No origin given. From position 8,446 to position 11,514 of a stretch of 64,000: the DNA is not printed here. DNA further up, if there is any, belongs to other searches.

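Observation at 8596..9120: Short-form UvrA paralog carrying an unrecognised ~175-aa N-terminal domain, next to a resistance-like gene cluster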

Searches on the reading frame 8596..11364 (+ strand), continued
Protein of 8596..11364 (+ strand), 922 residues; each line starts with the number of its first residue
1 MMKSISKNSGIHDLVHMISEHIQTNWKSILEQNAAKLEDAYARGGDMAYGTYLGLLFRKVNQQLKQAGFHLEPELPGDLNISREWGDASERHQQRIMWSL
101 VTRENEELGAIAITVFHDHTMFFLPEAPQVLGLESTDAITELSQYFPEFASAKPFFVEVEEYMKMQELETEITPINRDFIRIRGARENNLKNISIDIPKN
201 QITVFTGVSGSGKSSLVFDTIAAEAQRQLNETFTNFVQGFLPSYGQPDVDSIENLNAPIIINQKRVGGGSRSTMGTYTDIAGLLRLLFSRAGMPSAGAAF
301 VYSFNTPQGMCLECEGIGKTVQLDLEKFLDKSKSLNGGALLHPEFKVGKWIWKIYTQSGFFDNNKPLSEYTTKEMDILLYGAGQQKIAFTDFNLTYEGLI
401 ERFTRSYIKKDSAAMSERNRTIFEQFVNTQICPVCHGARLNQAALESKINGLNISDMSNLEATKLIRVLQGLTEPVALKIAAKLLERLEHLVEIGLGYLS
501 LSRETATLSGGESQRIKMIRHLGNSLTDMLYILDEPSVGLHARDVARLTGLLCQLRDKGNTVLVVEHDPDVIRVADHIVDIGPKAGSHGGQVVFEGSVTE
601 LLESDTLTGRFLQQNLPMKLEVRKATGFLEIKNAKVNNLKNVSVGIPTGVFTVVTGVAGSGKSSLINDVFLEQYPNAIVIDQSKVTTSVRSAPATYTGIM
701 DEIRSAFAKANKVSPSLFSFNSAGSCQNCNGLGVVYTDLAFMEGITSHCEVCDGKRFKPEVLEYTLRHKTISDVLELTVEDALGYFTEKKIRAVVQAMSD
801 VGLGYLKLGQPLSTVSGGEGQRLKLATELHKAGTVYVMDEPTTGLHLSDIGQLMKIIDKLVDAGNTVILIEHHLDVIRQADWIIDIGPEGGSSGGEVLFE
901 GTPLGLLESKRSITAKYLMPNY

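Call 19: find_homologous_proteins(query=window:8596-11364:+, max_evalue=1e-50)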
Query window:8596-11364:+ (922 aa): 7999 proteins with E <= 1e-50 among 8000 candidates; the best 120 are listed.
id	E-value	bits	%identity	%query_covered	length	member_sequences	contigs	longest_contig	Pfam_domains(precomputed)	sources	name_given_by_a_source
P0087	0.0e+0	1823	87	99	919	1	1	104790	PF01443.25,PF19486.5,PF00005.34,PF13555.13,PF13401.13,PF03193.23,PF02463.26,PF00684.26,PF13304.13,PF13191.13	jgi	jgi:excinuclease UvrABC ATPase subunit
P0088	0.0e+0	1742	84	99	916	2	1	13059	PF01443.25,PF19486.5,PF00005.34,PF13555.13,PF03193.23,PF20703.4,PF02463.26,PF13304.13,PF13191.13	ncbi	-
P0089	0.0e+0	1728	83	99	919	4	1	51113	PF01443.25,PF19486.5,PF00005.34,PF13555.13,PF13401.13,PF03193.23,PF20703.4,PF02463.26,PF13304.13,PF13191.13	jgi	jgi:excinuclease UvrABC ATPase subunit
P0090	0.0e+0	1565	76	98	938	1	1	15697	PF01443.25,PF19486.5,PF00005.34,PF13555.13,PF03193.23,PF02463.26,PF13304.13,PF13191.13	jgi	jgi:excinuclease UvrABC ATPase subunit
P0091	0.0e+0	1482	88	80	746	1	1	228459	PF17755.7,PF01443.25,PF00005.34,PF13555.13,PF13401.13,PF03193.23,PF02463.26,PF13304.13,PF13191.13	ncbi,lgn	-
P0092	0.0e+0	1459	87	80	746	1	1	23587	PF01443.25,PF00005.34,PF13555.13,PF13401.13,PF03193.23,PF02463.26,PF00684.26,PF13304.13,PF13191.13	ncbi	-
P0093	0.0e+0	1434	85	81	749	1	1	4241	PF01443.25,PF00005.34,PF13555.13,PF13401.13,PF03193.23,PF20703.4,PF02463.26,PF00684.26,PF13304.13,PF13191.13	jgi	jgi:excinuclease UvrABC ATPase subunit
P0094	0.0e+0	1432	85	81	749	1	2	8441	PF01443.25,PF00005.34,PF13555.13,PF13401.13,PF03193.23,PF20703.4,PF02463.26,PF00684.26,PF13304.13,PF13191.13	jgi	jgi:excinuclease UvrABC ATPase subunit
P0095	0.0e+0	1415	84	80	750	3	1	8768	PF17755.7,PF01443.25,PF00005.34,PF13555.13,PF13401.13,PF03193.23,PF02463.26,PF13304.13,PF13191.13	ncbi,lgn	-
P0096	0.0e+0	1395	82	80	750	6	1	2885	PF17755.7,PF01443.25,PF00005.34,PF13555.13,PF03193.23,PF20703.4,PF02463.26,PF13304.13,PF13191.13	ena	-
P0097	0.0e+0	1389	82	80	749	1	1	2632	PF17755.7,PF01443.25,PF00005.34,PF13555.13,PF03193.23,PF20703.4,PF02463.26,PF13304.13,PF13191.13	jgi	jgi:excinuclease UvrABC ATPase subunit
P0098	0.0e+0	1388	82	80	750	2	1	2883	PF17755.7,PF01443.25,PF00005.34,PF13555.13,PF13401.13,PF03193.23,PF20703.4,PF02463.26,PF13304.13,PF13191.13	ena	-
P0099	0.0e+0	1378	68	97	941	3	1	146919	PF01443.25,PF19486.5,PF00005.34,PF13555.13,PF03193.23,PF20703.4,PF02463.26,PF13304.13,PF13191.13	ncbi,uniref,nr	ncbi:excinuclease ABC subunit UvrA [Deinococcus sp. HMF7604]|uniref:DUF6022 family protein n=1 Tax=D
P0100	0.0e+0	1372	81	81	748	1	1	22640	PF01443.25,PF00005.34,PF13555.13,PF13401.13,PF03193.23,PF02463.26,PF00684.26,PF13304.13,PF13191.13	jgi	jgi:excinuclease UvrABC ATPase subunit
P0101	0.0e+0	1371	81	81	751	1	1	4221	PF01443.25,PF00005.34,PF13555.13,PF13401.13,PF03193.23,PF02463.26,PF13304.13,PF13191.13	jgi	jgi:excinuclease UvrABC ATPase subunit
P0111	0.0e+0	1350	80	80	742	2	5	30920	PF01443.25,PF00005.34,PF13555.13,PF13401.13,PF03193.23,PF20703.4,PF02463.26,PF00684.26,PF13304.13,PF13191.13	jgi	jgi:excinuclease UvrABC ATPase subunit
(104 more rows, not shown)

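Call 33: find_encoding_contigs(protein=P0099, flank=7000, max_places=2)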
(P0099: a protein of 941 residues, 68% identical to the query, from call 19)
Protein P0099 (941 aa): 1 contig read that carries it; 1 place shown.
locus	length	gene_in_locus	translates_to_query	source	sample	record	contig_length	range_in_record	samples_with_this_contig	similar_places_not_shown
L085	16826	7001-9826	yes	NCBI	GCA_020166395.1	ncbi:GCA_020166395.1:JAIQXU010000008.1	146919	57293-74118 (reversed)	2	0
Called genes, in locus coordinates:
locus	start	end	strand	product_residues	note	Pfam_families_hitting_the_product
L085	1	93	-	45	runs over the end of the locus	-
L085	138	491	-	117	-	-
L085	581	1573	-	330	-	PF00056:Ldh_1_N, PF02866:Ldh_1_C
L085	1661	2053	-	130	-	PF15588:Imm10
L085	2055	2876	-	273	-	PF00378:ECH_1, PF16113:ECH_2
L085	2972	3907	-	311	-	PF01497:Peripla_BP_2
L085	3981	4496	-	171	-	-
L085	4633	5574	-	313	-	PF00072:Response_reg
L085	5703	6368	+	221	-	PF01966:HD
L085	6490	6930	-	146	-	PF12802:MarR_2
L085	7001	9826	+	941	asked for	PF13191:AAA_16 (faint), PF13304:AAA_21 (faint), PF19486:DUF6022, PF02463:SMC_N (faint), PF03193:RsgA_GTPase (faint), PF01443:Viral_helicase1 (faint), PF13555:AAA_29 (faint), PF00005:ABC_tran, +1 more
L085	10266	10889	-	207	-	PF00300:His_Phos_1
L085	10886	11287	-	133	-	PF13622:4HBT_3 (weak), PF03061:4HBT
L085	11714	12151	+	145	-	PF00072:Response_reg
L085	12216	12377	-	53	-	-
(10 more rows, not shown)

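Call 34: find_encoding_contigs(protein=P0087, flank=7000, max_places=2)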
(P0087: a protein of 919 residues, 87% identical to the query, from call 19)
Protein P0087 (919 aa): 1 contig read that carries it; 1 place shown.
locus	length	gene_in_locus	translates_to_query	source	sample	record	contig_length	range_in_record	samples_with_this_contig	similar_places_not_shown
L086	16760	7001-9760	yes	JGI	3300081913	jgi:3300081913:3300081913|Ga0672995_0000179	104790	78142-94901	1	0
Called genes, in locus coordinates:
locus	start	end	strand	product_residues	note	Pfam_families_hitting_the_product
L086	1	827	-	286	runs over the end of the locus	PF00528:BPD_transp_1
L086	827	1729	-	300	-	PF00528:BPD_transp_1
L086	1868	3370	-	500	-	PF01547:SBP_bac_1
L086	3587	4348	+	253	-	PF00106:adh_short, PF08659:KR (weak), PF13561:adh_short_C2, PF23441:SDR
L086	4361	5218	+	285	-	PF01557:FAA_hydrolase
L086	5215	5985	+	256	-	PF00106:adh_short, PF08659:KR, PF23441:SDR (weak), PF13561:adh_short_C2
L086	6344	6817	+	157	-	PF21805:Imm5_like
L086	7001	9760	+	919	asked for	PF13191:AAA_16 (faint), PF19486:DUF6022, PF03193:RsgA_GTPase (faint), PF01443:Viral_helicase1 (faint), PF02463:SMC_N (faint), PF13304:AAA_21 (faint), PF13401:AAA_22 (faint), PF00005:ABC_tran, +2 more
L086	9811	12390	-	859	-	PF02861:Clp_N, PF23569:NBD_SMAX1, PF00004:AAA, PF17871:AAA_lid_9, PF00004:AAA, PF07724:AAA_2, PF07728:AAA_5, PF10431:ClpB_D2-small, +7 more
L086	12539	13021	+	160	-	PF01967:MoaC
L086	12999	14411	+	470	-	PF01546:Peptidase_M20, PF07687:M20_dimer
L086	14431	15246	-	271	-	PF00149:Metallophos (weak), PF12850:Metallophos_2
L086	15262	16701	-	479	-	PF00128:Alpha-amylase, PF16657:Malt_amylase_C (faint), PF22026:Alpha-amylase_C_2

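Call 35: find_encoding_contigs(protein=P0091, flank=7000, max_places=2)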
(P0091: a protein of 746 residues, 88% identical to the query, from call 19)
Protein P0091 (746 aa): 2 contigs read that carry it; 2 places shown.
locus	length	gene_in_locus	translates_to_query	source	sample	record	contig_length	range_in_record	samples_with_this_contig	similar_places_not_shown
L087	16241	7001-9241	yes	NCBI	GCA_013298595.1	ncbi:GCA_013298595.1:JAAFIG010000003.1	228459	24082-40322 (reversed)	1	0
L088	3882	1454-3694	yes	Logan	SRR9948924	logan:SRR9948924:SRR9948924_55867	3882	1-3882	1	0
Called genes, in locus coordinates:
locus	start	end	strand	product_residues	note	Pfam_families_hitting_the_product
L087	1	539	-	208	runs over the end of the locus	PF00440:TetR_N, PF13305:TetR_C_33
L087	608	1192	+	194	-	PF02525:Flavodoxin_2 (weak), PF03358:FMN_red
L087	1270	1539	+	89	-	PF04993:TfoX_N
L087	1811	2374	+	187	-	PF07606:DUF1569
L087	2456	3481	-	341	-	PF02082:Rrf2 (weak), PF08279:HTH_11, PF12802:MarR_2 (weak), PF19187:HTH_PafC (faint), PF13412:HTH_24, PF13280:WYL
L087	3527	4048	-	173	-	PF13238:AAA_18 (weak)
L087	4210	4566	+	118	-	PF00903:Glyoxalase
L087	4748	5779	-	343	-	PF01073:3Beta_HSD, PF01370:Epimerase, PF05368:NmrA (faint), PF07993:NAD_binding_4, PF13460:NAD_binding_10, PF16363:GDP_Man_Dehyd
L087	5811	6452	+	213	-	PF00440:TetR_N, PF16295:TetR_C_10, PF22604:TetR_HI_0893_C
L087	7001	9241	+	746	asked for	PF02463:SMC_N (faint), PF03193:RsgA_GTPase (faint), PF13191:AAA_16 (faint), PF13555:AAA_29 (faint), PF01443:Viral_helicase1 (faint), PF13304:AAA_21 (faint), PF17755:UvrA_DNA-bind (weak), PF00005:ABC_tran, +1 more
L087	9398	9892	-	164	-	PF13302:Acetyltransf_3, PF13420:Acetyltransf_4, PF00583:Acetyltransf_1, PF12746:GNAT_acetyltran (faint), PF13673:Acetyltransf_10 (weak), PF13508:Acetyltransf_7, PF08445:FR47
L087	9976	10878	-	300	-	PF10503:Esterase_PHB, PF20434:BD-FAE (faint), PF00326:Peptidase_S9 (faint)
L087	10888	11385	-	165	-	PF04978:MST, PF05163:DinB, PF12867:DinB_2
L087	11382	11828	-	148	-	PF13238:AAA_18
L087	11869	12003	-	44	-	-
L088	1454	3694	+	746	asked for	PF02463:SMC_N (faint), PF03193:RsgA_GTPase (faint), PF13191:AAA_16 (faint), PF13555:AAA_29 (faint), PF01443:Viral_helicase1 (faint), PF13304:AAA_21 (faint), PF17755:UvrA_DNA-bind (weak), PF00005:ABC_tran, +1 more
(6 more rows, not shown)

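Call 43: find_encoding_contigs(protein=P0111, flank=4000, max_places=3)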
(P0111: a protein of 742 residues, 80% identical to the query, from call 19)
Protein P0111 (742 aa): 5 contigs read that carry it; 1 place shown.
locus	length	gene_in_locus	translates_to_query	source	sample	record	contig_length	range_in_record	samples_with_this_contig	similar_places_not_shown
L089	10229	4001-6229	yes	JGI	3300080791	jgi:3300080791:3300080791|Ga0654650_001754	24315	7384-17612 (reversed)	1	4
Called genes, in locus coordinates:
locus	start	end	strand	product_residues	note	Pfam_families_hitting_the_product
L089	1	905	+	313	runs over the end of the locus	PF00144:Beta-lactamase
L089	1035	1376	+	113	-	PF12840:HTH_20, PF01022:HTH_5, PF12802:MarR_2 (weak), PF13412:HTH_24 (weak), PF01978:TrmB (weak)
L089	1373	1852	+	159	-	PF10604:Polyketide_cyc2, PF08327:AHSA1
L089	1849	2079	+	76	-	-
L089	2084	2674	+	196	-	PF08818:DUF1801, PF13376:OmdA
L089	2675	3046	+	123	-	PF08818:DUF1801 (weak)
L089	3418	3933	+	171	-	PF13302:Acetyltransf_3 (weak), PF13673:Acetyltransf_10 (weak), PF00583:Acetyltransf_1, PF13508:Acetyltransf_7, PF08445:FR47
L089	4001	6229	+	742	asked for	PF02463:SMC_N (faint), PF03193:RsgA_GTPase (faint), PF13191:AAA_16 (faint), PF13304:AAA_21 (faint), PF13401:AAA_22 (faint), PF13555:AAA_29 (faint), PF20703:nSTAND1 (faint), PF00005:ABC_tran, +2 more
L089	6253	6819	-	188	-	PF10604:Polyketide_cyc2 (weak)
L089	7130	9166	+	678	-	PF13641:Glyco_tranf_2_3, PF13632:Glyco_trans_2_3, PF05157:MshEN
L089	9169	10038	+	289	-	PF00561:Abhydrolase_1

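Call 44: find_encoding_contigs(protein=P0092, flank=4000, max_places=2)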
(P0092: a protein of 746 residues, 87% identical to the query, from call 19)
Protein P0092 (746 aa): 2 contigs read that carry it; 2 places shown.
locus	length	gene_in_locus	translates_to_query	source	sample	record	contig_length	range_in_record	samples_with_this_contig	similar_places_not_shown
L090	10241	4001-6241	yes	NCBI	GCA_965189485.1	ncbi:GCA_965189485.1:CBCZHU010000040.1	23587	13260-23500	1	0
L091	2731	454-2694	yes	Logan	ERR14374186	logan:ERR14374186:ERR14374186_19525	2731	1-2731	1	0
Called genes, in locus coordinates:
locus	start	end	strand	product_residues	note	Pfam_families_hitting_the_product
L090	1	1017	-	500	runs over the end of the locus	PF01547:SBP_bac_1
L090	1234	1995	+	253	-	PF23441:SDR, PF00106:adh_short, PF08659:KR, PF13561:adh_short_C2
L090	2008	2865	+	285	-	PF01557:FAA_hydrolase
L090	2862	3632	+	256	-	PF00106:adh_short, PF08659:KR, PF13561:adh_short_C2, PF23441:SDR (weak)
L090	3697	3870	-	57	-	-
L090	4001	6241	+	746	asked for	PF02463:SMC_N (faint), PF03193:RsgA_GTPase (faint), PF13191:AAA_16 (faint), PF13555:AAA_29 (faint), PF01443:Viral_helicase1 (faint), PF13304:AAA_21 (faint), PF13401:AAA_22 (faint), PF00005:ABC_tran, +1 more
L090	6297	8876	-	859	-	PF02861:Clp_N, PF23569:NBD_SMAX1, PF00004:AAA, PF17871:AAA_lid_9, PF00004:AAA, PF07724:AAA_2, PF07728:AAA_5, PF10431:ClpB_D2-small, +8 more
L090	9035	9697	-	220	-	PF05175:MTS (weak), PF05401:NodS, PF13489:Methyltransf_23, PF13847:Methyltransf_31, PF08241:Methyltransf_11, PF08242:Methyltransf_12, PF13649:Methyltransf_25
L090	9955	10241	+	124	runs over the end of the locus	?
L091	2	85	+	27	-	?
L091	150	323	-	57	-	-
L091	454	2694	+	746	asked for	PF02463:SMC_N (faint), PF03193:RsgA_GTPase (faint), PF13191:AAA_16 (faint), PF13555:AAA_29 (faint), PF01443:Viral_helicase1 (faint), PF13304:AAA_21 (faint), PF13401:AAA_22 (faint), PF00005:ABC_tran, +1 more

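Call 45: find_encoding_contigs(protein=P0090, flank=4000, max_places=2)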
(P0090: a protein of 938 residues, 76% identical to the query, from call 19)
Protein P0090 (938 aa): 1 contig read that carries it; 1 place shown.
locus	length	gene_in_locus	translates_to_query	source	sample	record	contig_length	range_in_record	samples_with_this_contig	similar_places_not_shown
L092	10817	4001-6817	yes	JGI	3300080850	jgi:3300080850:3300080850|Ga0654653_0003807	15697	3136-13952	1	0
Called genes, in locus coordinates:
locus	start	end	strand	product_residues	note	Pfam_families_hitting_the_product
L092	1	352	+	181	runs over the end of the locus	PF07609:DUF1572, PF12867:DinB_2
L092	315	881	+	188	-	PF05163:DinB, PF04978:MST, PF12867:DinB_2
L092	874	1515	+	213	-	-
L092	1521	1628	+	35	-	-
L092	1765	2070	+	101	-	-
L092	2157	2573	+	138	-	PF12680:SnoaL_2 (weak)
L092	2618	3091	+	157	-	PF13302:Acetyltransf_3, PF00583:Acetyltransf_1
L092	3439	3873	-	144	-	PF12802:MarR_2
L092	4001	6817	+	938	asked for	PF13191:AAA_16 (faint), PF19486:DUF6022, PF03193:RsgA_GTPase (faint), PF02463:SMC_N (faint), PF13555:AAA_29 (faint), PF01443:Viral_helicase1 (faint), PF13304:AAA_21 (faint), PF00005:ABC_tran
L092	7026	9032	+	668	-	PF03415:Peptidase_C11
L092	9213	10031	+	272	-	PF07751:Abi_2 (weak)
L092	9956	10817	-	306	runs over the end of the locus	PF19568:Spore_III_AA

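Call 60: list_cluster_members(proteins=[window:8596-11364:+, window:51026-54217:-, window:23675-26353:-, window:11496-12791:+])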
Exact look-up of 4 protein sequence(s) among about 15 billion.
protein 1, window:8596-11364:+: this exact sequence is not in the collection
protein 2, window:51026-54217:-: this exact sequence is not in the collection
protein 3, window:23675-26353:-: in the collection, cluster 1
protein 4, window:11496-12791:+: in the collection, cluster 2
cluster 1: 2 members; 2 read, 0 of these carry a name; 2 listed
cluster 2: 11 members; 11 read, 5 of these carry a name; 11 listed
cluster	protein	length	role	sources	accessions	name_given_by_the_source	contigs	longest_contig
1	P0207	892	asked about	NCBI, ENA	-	-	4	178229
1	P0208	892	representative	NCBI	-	-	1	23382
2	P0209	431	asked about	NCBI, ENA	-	-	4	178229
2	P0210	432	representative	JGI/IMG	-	mitochondrial chaperone BCS1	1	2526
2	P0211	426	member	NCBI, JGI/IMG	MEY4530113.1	MAG: hypothetical protein RLZZ156_834 [Deinococcota bacterium] | mitochondrial chaperone BCS1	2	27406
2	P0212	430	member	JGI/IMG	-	mitochondrial chaperone BCS1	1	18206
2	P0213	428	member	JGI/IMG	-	mitochondrial chaperone BCS1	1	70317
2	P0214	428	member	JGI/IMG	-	mitochondrial chaperone BCS1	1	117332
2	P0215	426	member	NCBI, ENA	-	-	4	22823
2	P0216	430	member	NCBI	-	-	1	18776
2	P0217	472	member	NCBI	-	-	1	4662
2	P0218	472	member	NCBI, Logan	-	-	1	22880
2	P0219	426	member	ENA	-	-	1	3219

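Call 61: find_encoding_contigs(protein=P0209, flank=10000, max_places=4)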
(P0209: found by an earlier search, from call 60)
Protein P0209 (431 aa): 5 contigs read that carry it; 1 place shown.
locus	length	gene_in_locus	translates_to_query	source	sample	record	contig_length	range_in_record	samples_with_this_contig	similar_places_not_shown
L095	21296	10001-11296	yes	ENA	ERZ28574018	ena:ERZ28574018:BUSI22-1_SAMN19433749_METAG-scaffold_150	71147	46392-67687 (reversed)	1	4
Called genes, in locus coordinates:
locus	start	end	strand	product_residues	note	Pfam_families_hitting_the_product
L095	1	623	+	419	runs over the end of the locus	PF00083:Sugar_tr (weak), PF07690:MFS_1, PF12832:MFS_1_like, PF07690:MFS_1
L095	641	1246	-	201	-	PF01613:Flavin_Reduct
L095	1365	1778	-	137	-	PF00903:Glyoxalase, PF12681:Glyoxalase_2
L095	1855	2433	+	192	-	PF00440:TetR_N, PF21351:TetR_C_41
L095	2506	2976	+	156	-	PF08592:Anthrone_oxy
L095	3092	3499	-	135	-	PF01381:HTH_3, PF13560:HTH_31 (weak)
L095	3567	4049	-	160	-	PF08327:AHSA1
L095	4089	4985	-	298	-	PF00561:Abhydrolase_1, PF00975:Thioesterase (faint), PF12146:Hydrolase_4, PF12697:Abhydrolase_6, PF12740:PETase (faint), PF03096:Ndr (weak)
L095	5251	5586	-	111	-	PF12802:MarR_2, PF01022:HTH_5, PF12840:HTH_20, PF13412:HTH_24 (weak), PF21476:PF0610-like_N (weak), PF25212:HVO_A0114 (weak), PF09339:HTH_IclR (weak)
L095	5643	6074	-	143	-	PF12802:MarR_2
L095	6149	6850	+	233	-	-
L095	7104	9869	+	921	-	PF13191:AAA_16 (faint), PF19486:DUF6022, PF03193:RsgA_GTPase (faint), PF01443:Viral_helicase1 (faint), PF02463:SMC_N (faint), PF13304:AAA_21 (faint), PF17755:UvrA_DNA-bind (weak), PF00005:ABC_tran, +2 more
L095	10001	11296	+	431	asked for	PF08740:BCS1_N, PF00004:AAA, PF25426:AAA_lid_BCS1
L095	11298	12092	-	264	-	PF00149:Metallophos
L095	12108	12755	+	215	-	PF00583:Acetyltransf_1, PF13673:Acetyltransf_10 (weak), PF13508:Acetyltransf_7, PF08445:FR47 (weak)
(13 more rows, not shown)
